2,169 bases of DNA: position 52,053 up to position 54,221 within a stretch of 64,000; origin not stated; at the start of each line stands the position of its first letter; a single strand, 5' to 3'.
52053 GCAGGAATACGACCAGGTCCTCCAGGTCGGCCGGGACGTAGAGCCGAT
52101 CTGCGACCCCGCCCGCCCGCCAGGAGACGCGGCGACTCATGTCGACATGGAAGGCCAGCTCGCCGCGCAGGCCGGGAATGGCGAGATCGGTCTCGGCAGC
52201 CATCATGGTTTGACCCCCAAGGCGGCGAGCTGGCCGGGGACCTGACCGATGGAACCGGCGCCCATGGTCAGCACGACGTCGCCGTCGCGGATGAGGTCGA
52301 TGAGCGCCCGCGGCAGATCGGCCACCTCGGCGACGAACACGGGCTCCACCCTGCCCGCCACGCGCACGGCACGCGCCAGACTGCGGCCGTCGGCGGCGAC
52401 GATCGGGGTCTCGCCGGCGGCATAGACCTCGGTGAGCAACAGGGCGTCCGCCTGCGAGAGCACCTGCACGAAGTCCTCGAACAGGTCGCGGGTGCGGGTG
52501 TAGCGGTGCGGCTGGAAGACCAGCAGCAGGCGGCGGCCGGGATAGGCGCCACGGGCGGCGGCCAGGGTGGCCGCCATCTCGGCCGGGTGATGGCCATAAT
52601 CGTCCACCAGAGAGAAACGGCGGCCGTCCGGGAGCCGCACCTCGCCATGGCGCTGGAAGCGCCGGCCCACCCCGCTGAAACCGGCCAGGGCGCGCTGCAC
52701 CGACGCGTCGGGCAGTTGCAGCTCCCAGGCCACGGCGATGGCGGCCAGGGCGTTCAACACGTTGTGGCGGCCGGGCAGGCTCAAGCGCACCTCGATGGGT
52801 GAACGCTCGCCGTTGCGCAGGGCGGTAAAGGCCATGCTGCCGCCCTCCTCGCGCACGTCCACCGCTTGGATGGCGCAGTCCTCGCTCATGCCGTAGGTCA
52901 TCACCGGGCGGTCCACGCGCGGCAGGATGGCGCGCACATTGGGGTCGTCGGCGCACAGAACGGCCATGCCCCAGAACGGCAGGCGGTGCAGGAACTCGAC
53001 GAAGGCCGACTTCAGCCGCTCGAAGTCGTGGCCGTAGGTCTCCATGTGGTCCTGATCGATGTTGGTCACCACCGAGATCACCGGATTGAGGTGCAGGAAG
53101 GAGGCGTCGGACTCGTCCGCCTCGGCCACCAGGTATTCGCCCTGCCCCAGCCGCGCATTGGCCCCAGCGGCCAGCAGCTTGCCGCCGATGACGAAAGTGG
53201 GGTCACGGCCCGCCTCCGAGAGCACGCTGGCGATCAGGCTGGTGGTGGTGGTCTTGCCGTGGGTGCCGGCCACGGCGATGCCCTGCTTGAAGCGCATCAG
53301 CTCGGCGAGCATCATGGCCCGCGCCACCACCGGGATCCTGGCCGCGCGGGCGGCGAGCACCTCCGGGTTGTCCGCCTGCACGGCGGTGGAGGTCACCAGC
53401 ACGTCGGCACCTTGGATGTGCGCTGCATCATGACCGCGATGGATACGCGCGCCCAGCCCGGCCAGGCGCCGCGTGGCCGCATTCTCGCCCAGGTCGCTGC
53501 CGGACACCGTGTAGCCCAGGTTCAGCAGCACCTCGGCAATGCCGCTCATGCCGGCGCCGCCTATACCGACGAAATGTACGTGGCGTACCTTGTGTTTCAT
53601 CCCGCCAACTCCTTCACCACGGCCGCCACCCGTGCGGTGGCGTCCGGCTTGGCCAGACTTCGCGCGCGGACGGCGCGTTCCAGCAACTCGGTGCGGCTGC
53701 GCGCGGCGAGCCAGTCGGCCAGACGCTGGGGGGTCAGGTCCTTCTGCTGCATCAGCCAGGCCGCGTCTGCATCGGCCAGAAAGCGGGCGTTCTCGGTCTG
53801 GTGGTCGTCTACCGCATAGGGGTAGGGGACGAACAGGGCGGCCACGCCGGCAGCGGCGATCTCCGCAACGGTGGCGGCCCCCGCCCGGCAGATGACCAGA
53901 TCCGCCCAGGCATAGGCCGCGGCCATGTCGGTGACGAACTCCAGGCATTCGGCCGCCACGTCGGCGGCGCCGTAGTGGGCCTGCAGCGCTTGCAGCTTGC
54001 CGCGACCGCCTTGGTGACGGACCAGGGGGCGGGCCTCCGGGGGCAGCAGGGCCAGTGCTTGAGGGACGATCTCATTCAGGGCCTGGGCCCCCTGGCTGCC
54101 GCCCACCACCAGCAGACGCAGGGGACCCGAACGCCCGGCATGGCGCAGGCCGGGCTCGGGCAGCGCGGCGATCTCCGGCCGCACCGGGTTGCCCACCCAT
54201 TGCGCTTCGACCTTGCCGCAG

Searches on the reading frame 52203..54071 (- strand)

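Call 63: search_protein_families(library=ncbifam, proteins=[window:52203-54071:-], max_evalue=1e-10)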
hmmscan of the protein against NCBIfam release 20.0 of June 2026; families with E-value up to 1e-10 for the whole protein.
window:52203-54071:- (622 aa): 16 families
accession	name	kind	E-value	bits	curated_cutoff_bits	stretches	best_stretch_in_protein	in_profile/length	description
TIGR01082.1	murC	equivalog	1.7e-168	561.4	335.1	1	164-612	1-445/449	UDP-N-acetylmuramate--L-alanine ligase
NF011171.0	PRK14573.1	equivalog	2.5e-101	339.9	1015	1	161-615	3-444/809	bifunctional UDP-N-acetylmuramate--L-alanine ligase/D-alanine--D-alanine ligase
TIGR01081.1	mpl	equivalog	1.6e-51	175.8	388.7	1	164-615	1-443/448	UDP-N-acetylmuramate:L-alanyl-gamma-D-glutamyl-meso-diaminopimelate ligase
NF053645.1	pMurC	equivalog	3.2e-27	95.4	560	0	422-506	306-385/492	pseudomurein biosynthesis peptide ligase pMurC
TIGR01087.1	murD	equivalog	7.9e-27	94.4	211.95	1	165-477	2-313/441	UDP-N-acetylmuramoyl-L-alanine--D-glutamate ligase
TIGR01143.1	murF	subfamily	8.6e-25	87.5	288.6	1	217-505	29-317/418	UDP-N-acetylmuramoyl-tripeptide--D-alanyl-D-alanine ligase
NF001126.0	PRK00139.1-4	equivalog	1.3e-24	86.7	373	1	332-518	196-373/486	UDP-N-acetylmuramoyl-L-alanyl-D-glutamate--2,6-diaminopimelate ligase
NF001124.0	PRK00139.1-2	equivalog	2.8e-24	85.7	476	1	332-606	201-468/500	UDP-N-acetylmuramoyl-L-alanyl-D-glutamate--2,6-diaminopimelate ligase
NF008896.0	PRK11929.1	equivalog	5.5e-22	77.4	1023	1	329-506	679-855/965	bifunctional UDP-N-acetylmuramoyl-L-alanyl-D-glutamate--2,6-diaminopimelate ligase MurE/UDP-N-acetylmuramoyl-tripeptide--D-alanyl-D-alanine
TIGR01085.1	murE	subfamily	1.2e-20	73.9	257.3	1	332-519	180-364/472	UDP-N-acetylmuramyl-tripeptide synthetase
NF010623.0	PRK14016.1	subfamily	2.8e-17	62.1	877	1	332-518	568-765/871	cyanophycin synthetase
NF053648.1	pMurE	equivalog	3e-16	59.2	600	1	328-539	188-379/464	pseudomurein biosynthesis peptide ligase pMurE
TIGR02068.2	cya_phycin_syn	equivalog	3.2e-16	58.5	850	1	332-513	567-758/862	cyanophycin synthetase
NF008041.0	PRK10773.1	equivalog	1.3e-13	50.5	551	1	213-518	53-359/453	UDP-N-acetylmuramoyl-tripeptide--D-alanyl-D-alanine ligase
NF053647.1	pMurD2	equivalog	4.3e-13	48.9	550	0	165-361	3-204/405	pseudomurein biosynthesis peptide ligase pMurD2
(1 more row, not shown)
